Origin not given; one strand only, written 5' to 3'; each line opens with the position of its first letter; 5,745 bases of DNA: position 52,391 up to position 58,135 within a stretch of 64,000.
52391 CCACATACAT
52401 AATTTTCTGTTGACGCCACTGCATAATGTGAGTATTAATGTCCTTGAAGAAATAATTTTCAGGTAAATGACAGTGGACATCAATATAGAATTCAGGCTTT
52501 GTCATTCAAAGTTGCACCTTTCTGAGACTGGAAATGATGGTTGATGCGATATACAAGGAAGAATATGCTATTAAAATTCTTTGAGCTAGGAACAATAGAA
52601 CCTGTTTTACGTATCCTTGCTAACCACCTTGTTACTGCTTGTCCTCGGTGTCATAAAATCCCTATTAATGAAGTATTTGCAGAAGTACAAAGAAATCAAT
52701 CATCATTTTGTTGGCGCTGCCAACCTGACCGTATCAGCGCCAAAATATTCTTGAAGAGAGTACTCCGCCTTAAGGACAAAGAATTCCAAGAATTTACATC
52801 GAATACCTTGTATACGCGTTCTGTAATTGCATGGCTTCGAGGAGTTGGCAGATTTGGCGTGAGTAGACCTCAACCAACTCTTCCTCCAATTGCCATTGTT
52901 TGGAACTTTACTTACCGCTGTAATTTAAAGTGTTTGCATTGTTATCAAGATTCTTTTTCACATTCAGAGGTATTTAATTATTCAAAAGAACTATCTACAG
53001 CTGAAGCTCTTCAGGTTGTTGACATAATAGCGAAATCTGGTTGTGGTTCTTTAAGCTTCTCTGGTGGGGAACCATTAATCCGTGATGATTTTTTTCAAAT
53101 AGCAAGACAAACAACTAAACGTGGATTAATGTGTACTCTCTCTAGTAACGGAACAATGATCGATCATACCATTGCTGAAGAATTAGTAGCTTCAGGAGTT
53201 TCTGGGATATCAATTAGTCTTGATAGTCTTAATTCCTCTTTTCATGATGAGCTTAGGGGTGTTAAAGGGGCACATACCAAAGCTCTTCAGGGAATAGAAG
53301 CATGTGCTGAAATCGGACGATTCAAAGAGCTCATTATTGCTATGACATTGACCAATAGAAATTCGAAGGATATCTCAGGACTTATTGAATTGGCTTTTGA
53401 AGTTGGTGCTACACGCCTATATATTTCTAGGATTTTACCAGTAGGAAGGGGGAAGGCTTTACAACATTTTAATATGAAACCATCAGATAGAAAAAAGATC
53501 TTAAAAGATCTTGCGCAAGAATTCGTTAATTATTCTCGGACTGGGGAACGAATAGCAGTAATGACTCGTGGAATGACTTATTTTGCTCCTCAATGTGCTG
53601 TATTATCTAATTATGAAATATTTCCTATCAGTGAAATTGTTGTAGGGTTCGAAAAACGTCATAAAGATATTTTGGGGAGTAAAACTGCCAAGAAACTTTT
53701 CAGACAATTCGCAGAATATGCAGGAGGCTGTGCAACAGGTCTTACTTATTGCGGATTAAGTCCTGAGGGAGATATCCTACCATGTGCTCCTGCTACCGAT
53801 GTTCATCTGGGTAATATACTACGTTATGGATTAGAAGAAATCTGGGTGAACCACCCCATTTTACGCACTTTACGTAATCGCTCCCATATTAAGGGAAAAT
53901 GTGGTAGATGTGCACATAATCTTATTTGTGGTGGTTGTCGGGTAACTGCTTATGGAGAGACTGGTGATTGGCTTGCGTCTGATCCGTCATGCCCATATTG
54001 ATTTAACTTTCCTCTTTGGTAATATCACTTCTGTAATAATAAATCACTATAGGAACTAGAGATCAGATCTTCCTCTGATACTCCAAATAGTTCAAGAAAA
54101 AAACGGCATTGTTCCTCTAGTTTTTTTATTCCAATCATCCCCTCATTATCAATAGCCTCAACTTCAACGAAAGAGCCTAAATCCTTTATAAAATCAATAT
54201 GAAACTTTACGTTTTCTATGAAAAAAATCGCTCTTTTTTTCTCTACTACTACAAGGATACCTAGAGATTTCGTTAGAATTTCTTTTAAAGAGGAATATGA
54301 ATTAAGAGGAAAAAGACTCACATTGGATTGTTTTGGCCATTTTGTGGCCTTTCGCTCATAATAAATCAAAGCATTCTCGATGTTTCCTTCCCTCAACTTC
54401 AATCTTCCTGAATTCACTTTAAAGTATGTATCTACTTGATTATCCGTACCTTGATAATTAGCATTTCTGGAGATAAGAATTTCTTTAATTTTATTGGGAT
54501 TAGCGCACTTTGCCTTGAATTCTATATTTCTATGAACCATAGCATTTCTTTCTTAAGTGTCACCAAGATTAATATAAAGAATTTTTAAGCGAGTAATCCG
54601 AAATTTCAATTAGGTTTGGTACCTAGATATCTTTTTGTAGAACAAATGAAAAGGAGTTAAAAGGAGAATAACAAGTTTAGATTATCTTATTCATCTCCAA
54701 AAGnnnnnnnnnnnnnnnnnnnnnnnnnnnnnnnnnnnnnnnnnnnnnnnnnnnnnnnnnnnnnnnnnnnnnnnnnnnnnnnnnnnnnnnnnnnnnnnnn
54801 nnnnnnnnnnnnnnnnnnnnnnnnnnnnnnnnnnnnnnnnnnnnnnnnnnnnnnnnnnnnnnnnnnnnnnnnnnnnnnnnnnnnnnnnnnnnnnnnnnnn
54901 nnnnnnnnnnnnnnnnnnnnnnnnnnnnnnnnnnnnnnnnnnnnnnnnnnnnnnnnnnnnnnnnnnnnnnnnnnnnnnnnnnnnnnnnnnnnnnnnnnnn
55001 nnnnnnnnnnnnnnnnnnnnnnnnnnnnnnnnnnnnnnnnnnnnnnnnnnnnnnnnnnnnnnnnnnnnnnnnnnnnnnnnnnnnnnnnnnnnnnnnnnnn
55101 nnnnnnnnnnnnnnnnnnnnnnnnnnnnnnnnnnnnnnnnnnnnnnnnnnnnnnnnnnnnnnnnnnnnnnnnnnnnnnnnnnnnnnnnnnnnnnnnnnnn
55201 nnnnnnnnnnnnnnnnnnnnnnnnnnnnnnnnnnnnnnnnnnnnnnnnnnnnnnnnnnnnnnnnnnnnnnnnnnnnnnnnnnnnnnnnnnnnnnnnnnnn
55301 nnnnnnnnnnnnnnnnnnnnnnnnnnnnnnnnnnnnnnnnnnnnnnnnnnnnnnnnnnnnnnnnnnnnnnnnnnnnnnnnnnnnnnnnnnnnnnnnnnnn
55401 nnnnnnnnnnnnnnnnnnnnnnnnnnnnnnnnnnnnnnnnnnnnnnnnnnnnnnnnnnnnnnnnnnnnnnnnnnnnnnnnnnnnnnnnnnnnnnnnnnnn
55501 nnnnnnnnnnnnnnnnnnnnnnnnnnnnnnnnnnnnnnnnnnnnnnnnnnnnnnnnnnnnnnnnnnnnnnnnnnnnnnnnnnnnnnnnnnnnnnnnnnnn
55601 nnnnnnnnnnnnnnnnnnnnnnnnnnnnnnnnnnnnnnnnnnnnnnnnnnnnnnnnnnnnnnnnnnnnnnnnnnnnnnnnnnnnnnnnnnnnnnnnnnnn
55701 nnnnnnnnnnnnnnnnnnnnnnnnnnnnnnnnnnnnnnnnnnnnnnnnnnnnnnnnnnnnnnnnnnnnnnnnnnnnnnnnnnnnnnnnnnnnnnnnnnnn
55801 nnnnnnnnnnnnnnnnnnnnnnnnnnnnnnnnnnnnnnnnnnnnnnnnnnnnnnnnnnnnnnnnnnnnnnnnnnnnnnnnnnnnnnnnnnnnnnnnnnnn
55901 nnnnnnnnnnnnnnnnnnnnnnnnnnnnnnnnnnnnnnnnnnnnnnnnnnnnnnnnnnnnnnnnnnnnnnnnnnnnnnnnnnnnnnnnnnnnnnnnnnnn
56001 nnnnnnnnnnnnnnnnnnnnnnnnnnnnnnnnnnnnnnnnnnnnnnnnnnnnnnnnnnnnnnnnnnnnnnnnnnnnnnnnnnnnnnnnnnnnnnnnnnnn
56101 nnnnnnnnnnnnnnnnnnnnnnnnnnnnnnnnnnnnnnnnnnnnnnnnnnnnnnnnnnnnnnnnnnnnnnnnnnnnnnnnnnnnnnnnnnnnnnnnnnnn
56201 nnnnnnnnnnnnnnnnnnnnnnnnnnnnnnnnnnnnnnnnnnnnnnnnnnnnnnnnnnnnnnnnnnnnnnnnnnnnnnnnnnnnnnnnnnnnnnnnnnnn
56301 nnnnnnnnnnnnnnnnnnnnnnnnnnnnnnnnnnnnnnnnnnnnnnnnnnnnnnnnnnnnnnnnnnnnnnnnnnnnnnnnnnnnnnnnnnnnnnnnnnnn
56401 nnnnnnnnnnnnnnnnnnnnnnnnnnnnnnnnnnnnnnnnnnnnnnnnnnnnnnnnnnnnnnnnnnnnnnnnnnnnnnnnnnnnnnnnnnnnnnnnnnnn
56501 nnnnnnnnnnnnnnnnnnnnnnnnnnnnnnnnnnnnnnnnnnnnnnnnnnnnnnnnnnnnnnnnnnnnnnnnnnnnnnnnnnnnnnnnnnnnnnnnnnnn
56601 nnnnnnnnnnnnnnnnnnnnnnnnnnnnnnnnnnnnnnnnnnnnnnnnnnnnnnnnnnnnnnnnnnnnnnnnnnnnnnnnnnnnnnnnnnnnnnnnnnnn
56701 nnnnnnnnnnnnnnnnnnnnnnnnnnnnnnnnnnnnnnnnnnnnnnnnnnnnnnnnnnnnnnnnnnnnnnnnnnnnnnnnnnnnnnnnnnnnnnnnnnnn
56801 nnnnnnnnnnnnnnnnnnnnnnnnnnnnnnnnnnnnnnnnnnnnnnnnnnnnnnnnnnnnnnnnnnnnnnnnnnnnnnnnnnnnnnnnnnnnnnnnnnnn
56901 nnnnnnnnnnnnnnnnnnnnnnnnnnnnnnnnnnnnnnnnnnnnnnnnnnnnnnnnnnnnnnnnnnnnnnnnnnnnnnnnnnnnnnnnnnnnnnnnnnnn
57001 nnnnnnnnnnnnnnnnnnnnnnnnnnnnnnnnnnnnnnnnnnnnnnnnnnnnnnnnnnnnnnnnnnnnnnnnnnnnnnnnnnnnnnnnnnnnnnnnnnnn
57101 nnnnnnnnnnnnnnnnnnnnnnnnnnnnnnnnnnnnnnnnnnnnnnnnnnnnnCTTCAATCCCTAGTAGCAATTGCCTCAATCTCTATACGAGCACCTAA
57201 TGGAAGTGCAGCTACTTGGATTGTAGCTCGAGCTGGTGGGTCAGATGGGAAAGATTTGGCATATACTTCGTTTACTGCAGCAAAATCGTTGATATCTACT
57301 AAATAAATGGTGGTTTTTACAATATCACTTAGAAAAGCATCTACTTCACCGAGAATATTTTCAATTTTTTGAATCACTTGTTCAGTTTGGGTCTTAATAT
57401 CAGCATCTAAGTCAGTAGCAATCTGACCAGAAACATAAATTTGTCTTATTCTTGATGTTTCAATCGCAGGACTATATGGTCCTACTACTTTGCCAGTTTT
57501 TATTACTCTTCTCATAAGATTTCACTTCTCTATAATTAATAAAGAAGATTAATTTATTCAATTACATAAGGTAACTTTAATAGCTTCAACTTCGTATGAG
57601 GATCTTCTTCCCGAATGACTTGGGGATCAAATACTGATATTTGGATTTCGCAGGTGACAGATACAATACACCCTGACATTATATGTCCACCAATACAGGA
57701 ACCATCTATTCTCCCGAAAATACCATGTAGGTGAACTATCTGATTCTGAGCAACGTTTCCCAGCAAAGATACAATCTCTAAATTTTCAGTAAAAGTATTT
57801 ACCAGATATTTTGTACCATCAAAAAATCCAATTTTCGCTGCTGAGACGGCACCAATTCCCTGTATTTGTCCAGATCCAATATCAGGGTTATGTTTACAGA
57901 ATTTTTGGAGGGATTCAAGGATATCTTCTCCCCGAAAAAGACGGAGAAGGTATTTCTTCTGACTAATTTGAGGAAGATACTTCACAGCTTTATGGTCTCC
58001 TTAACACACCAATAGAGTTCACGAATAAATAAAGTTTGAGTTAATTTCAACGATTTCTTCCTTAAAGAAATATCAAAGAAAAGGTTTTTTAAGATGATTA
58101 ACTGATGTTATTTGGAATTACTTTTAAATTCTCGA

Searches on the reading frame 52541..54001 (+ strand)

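Call 3: search_protein_families(library=pfam, proteins=[window:52541-54001:+], max_evalue=0.1)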
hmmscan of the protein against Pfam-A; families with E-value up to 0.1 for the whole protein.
window:52541-54001:+ (486 aa): 3 families
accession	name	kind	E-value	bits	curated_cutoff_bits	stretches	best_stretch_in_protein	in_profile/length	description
PF04055.27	Radical_SAM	-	1.3e-26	94.1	29.5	1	122-284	2-165/166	Radical SAM superfamily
PF13186.11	SPASM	-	1.7e-07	31.9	21.5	1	397-457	1-66/67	Iron-sulfur cluster-binding domain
PF13353.11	Fer4_12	-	1.9e-06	28.6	22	1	123-213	11-100/137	4Fe-4S single cluster domain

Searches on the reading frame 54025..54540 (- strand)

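Call 78: search_protein_families(library=pfam, proteins=[window:54025-54540:-], max_evalue=0.00001)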
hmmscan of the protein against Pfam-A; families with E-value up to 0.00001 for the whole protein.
window:54025-54540:- (171 aa): 1 family
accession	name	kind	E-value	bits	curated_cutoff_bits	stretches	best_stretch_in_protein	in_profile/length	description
PF01928.26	CYTH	-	1.6e-10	41.5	23.2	1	4-164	2-179/179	CYTH domain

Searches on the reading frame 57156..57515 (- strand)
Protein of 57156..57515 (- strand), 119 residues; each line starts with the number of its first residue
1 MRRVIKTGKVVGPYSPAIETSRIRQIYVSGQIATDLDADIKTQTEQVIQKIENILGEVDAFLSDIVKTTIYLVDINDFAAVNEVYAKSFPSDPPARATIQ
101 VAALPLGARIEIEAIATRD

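Call 3: search_protein_families(library=pfam, proteins=[window:57156-57515:-], max_evalue=0.1)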
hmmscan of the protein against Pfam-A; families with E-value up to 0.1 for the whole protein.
window:57156-57515:- (119 aa): 2 families
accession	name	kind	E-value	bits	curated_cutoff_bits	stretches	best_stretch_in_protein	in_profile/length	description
PF01042.26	Ribonuc_L-PSP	-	3.2e-34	118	27.3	1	10-117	7-120/121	Endoribonuclease L-PSP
PF22794.1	jr-ZPR1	-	0.081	13.3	27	0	32-87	43-102/125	ZPR1 jelly-roll domain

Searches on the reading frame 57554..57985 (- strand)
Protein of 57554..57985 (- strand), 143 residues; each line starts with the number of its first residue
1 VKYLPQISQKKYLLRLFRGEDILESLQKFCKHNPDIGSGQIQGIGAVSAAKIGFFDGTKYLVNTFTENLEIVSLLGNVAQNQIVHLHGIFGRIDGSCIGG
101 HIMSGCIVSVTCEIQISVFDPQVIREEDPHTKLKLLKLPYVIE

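Call 3: search_protein_families(library=pfam, proteins=[window:57554-57985:-], max_evalue=0.1)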
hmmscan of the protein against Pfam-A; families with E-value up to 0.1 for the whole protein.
window:57554-57985:- (143 aa): 1 family
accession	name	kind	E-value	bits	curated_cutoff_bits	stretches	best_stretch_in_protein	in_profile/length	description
PF03479.20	PCC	-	2e-28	99.5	25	1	11-120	2-116/117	Plants and Prokaryotes Conserved (PCC) domain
